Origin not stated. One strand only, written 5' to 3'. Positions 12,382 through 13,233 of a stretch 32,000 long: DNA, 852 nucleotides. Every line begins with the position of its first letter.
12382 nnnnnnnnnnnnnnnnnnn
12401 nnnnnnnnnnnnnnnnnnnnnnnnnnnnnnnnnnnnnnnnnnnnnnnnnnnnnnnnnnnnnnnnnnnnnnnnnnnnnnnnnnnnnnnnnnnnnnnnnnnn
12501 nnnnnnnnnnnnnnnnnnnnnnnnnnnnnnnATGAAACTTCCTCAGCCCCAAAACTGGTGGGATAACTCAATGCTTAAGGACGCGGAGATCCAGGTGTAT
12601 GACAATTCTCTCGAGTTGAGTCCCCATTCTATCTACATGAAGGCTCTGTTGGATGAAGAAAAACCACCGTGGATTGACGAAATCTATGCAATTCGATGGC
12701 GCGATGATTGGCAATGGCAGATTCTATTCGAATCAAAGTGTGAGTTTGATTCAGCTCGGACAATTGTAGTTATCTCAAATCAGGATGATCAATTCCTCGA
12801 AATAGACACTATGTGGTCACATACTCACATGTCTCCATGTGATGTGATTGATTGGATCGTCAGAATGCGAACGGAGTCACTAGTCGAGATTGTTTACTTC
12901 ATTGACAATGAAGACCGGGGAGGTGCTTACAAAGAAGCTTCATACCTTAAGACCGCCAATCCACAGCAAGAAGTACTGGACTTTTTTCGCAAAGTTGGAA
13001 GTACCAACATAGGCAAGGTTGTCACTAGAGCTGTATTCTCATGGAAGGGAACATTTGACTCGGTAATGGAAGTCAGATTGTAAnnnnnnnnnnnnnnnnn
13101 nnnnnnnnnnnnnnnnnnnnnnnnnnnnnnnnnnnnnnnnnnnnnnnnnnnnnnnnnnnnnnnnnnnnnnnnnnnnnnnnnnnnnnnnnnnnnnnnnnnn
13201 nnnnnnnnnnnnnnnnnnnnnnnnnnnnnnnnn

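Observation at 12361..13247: Low-GC orphan ORF exactly bounded by 120-bp structured direct repeats (cassette-like insertion)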

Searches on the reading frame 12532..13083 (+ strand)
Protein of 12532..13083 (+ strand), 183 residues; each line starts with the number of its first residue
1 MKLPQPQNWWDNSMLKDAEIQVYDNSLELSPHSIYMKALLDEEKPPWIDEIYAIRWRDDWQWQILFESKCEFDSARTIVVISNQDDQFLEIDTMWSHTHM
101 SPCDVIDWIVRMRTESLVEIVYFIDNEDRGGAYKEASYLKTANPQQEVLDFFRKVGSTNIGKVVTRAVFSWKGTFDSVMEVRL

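Call 8: search_protein_families(library=pfam, proteins=[window:12532-13083:+], max_evalue=0.01)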
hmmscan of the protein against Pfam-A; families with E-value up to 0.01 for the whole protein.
window:12532-13083:+ (183 aa): 0 families

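Call 14: find_homologous_proteins(query=window:12532-13080:+, max_evalue=0.01)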
Query window:12532-13080:+: 11 candidates shared short words with the query, none scored E <= 0.01.
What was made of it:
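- Tried and rejected: Word-seeded homology search gave nothing (call 14).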

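Call 15: find_encoding_contigs(protein=window:12532-13083:+, flank=10000, max_places=10)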
Protein window:12532-13083:+ (183 aa): 7 contigs read that carry it; 6 places shown.
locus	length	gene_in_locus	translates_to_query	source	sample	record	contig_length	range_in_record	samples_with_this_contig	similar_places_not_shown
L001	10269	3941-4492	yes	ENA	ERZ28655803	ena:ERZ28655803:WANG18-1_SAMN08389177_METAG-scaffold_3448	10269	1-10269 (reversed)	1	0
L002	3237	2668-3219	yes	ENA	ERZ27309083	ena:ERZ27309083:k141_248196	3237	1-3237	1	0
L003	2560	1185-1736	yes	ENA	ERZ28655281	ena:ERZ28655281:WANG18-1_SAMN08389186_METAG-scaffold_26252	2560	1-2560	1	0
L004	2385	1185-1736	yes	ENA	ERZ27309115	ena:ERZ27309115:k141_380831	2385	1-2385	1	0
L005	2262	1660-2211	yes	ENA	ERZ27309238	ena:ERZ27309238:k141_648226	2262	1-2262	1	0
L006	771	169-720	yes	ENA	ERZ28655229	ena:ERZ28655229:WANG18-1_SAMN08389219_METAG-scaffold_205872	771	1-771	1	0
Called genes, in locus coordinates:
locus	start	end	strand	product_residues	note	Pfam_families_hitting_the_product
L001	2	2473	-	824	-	?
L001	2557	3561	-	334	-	PF02779:Transket_pyr, PF02780:Transketolase_C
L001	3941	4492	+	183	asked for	-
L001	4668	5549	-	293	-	PF05448:AXE1, PF02129:Peptidase_S15 (weak), PF01738:DLH, PF00561:Abhydrolase_1, PF12697:Abhydrolase_6 (weak), PF00326:Peptidase_S9, PF08840:BAAT_C (faint)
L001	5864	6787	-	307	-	PF00903:Glyoxalase (faint), PF18029:Glyoxalase_6 (faint)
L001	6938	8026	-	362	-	PF13292:DXP_synthase_N, PF00456:Transketolase_N, PF00676:E1_dh (weak)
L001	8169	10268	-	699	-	?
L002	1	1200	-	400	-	?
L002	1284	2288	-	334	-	PF02779:Transket_pyr, PF02780:Transketolase_C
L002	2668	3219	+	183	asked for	-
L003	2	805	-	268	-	?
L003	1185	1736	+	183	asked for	-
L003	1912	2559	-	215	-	?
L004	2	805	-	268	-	?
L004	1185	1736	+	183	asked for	-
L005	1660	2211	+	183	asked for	-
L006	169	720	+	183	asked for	-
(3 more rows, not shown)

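Call 16: search_protein_families(library=pfam, proteins=[window:12532-13080:+], max_evalue=10)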
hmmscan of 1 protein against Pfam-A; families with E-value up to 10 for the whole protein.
window:12532-13080:+ (183 aa): 0 families

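Call 17: search_protein_families(library=padloc, proteins=[window:12532-13080:+], max_evalue=1)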
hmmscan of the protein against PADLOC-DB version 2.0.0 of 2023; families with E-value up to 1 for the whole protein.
window:12532-13080:+ (183 aa): 0 families

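Call 26: predict_structure(protein=window:12532-13080:+)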
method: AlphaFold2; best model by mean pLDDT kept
length: 183 residues; sequences in the alignment: 1
mean_pLDDT: 40.2   pTM: 0.37
mean pLDDT of the five models: 40.2, 34.8, 34.6, 33.6, 31.6
residues with pLDDT >= 90: 0; 70-90: 0; 50-70: 36; < 50: 147
segments of 3 or more residues with pLDDT < 50: 1-44, 56-60, 71-77, 86-102, 110-146, 155-183
pLDDT, mean of each block of 10 residues (from residue 1): 27 27 30 40 54 50 56 47 45 38 50 40 38 33 47 45 36 27 21
secondary structure, 60 per line:
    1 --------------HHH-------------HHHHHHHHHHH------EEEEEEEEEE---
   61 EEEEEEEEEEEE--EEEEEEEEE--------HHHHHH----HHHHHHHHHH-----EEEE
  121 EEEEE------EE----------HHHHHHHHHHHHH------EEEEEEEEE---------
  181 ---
elements in order: H31-41 E48-57 E61-72 E75-83 H92-97 H102-111 E117-125 H144-156 E163-171

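Call 61: search_protein_representatives(protein=window:12532-13080:+)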
Query: 183 residues. Proteins with E-value up to 0.001 (for the whole library): 4; up to 1e-10: 3; up to 1e-30: 2. The best 4 are listed.
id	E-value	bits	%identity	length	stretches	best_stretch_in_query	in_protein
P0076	5.1e-50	186.0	46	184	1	1-182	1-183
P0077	1.4e-32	129.1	100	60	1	1-60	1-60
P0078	3.3e-22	95.4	48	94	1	91-183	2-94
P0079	2.6e-05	40.2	25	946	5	19-105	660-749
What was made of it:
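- Tried and rejected: Only the exhaustive phmmer search found homologues (call 61).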

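Call 65: find_encoding_contigs(protein=P0076, flank=10000, max_places=6)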
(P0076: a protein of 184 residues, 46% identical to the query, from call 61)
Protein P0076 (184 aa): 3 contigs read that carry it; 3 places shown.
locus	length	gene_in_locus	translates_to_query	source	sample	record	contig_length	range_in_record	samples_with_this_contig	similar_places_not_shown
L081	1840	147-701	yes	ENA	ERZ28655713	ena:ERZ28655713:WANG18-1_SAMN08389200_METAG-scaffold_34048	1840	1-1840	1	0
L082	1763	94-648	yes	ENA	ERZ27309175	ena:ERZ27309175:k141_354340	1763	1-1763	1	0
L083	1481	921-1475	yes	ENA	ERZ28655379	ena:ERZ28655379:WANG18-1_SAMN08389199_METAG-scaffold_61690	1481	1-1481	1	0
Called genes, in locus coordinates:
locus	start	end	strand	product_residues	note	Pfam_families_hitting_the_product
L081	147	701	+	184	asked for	-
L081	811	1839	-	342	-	?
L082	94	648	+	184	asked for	-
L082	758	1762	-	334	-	?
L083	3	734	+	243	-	?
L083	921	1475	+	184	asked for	-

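Call 66: find_encoding_contigs(protein=P0078, flank=10000, max_places=6)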
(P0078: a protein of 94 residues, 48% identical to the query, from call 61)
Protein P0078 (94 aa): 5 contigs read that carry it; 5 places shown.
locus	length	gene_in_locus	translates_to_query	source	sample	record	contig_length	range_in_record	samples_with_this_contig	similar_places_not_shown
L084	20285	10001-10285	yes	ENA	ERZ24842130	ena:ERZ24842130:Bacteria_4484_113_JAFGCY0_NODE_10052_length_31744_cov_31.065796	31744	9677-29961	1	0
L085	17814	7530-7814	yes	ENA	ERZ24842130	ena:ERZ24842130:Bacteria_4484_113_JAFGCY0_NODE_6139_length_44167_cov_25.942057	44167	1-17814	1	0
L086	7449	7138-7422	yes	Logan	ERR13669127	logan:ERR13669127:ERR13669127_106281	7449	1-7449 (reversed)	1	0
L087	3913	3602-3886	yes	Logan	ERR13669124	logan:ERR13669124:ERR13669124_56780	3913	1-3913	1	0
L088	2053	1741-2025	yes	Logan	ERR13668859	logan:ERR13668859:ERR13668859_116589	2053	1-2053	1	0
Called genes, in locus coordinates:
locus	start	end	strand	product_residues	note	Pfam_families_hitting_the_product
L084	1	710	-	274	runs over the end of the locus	PF02517:Rce1-like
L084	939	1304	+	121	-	-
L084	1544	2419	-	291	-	PF13489:Methyltransf_23 (weak), PF01209:Ubie_methyltran, PF13847:Methyltransf_31, PF08241:Methyltransf_11, PF08242:Methyltransf_12, PF13649:Methyltransf_25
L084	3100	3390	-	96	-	-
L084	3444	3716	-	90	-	-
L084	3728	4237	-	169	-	-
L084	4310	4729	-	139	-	PF02599:CsrA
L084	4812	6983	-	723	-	PF13650:Asp_protease_2 (faint)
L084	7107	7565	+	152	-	PF02130:YbeY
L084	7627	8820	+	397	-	PF00571:CBS (weak), PF03471:CorC_HlyC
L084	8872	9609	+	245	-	PF00106:adh_short, PF08659:KR, PF23441:SDR, PF13561:adh_short_C2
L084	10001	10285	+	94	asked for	-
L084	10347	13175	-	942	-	PF00082:Peptidase_S8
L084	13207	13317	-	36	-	-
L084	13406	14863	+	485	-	PF00749:tRNA-synt_1c, PF19269:Anticodon_2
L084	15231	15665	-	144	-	-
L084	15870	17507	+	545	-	PF13402:Peptidase_M60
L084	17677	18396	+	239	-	PF03591:AzlC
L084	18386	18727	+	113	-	PF05437:AzlD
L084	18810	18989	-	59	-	-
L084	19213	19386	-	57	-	-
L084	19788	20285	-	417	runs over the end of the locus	PF18914:DUF5666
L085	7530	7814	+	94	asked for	-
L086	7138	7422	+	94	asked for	-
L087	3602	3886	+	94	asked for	-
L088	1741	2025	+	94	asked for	-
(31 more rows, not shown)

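Call 69: find_encoding_contigs(protein=P0077, flank=10000, max_places=10)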
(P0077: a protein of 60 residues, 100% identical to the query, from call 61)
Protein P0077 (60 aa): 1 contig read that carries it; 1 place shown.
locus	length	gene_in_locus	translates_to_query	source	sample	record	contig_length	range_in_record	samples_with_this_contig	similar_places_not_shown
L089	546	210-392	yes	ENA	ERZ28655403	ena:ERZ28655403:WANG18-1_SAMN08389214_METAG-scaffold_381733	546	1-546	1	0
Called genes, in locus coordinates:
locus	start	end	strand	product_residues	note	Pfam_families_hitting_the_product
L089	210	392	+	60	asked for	-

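Call 75: search_protein_families(library=pfam, proteins=[L084:15231-15665:-], max_evalue=0.001)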
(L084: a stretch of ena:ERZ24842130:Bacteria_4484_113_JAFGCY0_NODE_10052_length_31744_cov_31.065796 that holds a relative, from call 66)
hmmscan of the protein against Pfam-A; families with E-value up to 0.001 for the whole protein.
L084:15231-15665:- (144 aa): 0 families

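Call 98: predict_structure(alignment_id=A3)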
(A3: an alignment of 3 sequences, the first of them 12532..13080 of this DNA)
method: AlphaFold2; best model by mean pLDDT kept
length: 183 residues; sequences in the alignment: 3
mean_pLDDT: 46.9   pTM: 0.43
mean pLDDT of the five models: 46.9, 45.1, 44.8, 44.5, 44.1
residues with pLDDT >= 90: 0; 70-90: 26; 50-70: 41; < 50: 116
segments of 3 or more residues with pLDDT < 50: 1-9, 70-103, 112-183
pLDDT, mean of each block of 10 residues (from residue 1): 37 63 78 62 67 73 61 41 35 36 50 38 31 29 44 41 34 29 30
secondary structure, 60 per line:
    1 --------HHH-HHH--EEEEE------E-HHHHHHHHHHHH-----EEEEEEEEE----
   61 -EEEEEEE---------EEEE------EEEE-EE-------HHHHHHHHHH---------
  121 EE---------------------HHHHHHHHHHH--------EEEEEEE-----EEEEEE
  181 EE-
elements in order: E18-22 H31-42 E48-56 E62-68 E78-81 E88-91 H102-111 H144-154 E163-169 E175-182
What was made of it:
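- Tried and rejected: Both are too poor for a fold search, which was therefore not run (calls 26, 98).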

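Call 99: search_solved_structures(query=A3, max_evalue=1)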
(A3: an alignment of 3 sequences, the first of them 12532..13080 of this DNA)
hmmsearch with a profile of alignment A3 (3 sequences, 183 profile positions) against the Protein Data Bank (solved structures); distinct sequences matched with E-value up to 1: 2.
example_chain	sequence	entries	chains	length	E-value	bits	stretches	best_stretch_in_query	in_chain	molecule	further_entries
2lnd_A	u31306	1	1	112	0.61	13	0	123-158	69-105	DE NOVO DESIGNED PROTEIN, PFK fold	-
1wol_A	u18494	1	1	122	0.72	12.7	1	128-165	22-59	122aa long conserved hypothetical protein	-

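Call 100: search_protein_families(library=phrogs, proteins=[window:12532-13080:+, P0076], max_evalue=1)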
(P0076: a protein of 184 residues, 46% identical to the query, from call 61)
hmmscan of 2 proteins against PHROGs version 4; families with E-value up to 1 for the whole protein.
window:12532-13080:+ (183 aa): 1 family
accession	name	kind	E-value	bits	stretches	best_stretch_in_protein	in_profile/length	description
phrog_8864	-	unknown function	0.02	16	1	72-112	19-59/136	-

P0076 (184 aa): 1 family
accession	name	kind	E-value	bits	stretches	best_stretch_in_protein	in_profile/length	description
phrog_12781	-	unknown function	0.055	14.5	1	165-182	18-35/45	-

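Call 101: search_protein_families(library=ncbifam, proteins=[window:12532-13080:+, P0076], max_evalue=1)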
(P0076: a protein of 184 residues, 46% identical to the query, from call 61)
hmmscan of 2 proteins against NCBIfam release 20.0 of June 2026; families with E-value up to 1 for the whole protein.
window:12532-13080:+ (183 aa): 0 families

P0076 (184 aa): 1 family
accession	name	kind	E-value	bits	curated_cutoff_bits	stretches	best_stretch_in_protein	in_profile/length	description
NF011619.0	PRK15045.1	equivalog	0.065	11.4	929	1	85-122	6-43/523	cellulose biosynthesis c-di-GMP-binding protein BcsE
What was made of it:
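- Tried and rejected: Pfam at E up to 10, PADLOC, PHROGs, NCBIfam and a PDB profile search gave no credible hit (calls 16, 17, 99-101).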
